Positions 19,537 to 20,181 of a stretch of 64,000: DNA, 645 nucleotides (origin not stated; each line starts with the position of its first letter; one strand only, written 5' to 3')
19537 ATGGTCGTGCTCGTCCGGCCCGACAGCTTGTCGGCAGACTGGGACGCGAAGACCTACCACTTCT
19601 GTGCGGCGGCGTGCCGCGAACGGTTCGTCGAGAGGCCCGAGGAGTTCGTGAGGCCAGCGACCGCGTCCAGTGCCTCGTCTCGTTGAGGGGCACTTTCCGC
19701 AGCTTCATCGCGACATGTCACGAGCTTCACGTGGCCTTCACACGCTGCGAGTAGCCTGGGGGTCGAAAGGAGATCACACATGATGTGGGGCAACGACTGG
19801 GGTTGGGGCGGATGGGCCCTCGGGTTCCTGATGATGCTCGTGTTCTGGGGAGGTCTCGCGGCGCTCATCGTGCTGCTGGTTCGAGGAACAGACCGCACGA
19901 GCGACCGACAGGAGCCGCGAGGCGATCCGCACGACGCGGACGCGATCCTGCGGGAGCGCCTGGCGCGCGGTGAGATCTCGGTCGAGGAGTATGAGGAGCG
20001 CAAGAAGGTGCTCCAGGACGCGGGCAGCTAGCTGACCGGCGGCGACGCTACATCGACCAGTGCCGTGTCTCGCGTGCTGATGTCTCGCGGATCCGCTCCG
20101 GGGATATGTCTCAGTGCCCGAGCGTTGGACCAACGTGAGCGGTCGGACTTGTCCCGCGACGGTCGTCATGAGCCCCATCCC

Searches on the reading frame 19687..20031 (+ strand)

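Call 28: search_protein_families(library=pfam, proteins=[window:19687-20031:+], max_evalue=0.001)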
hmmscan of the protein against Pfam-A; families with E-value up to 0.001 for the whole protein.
window:19687-20031:+ (114 aa): 1 family
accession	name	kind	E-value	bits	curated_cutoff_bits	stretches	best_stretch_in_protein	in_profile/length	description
PF09851.14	SHOCT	-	3.9e-08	33.2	27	1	86-109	4-27/28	Short C-terminal domain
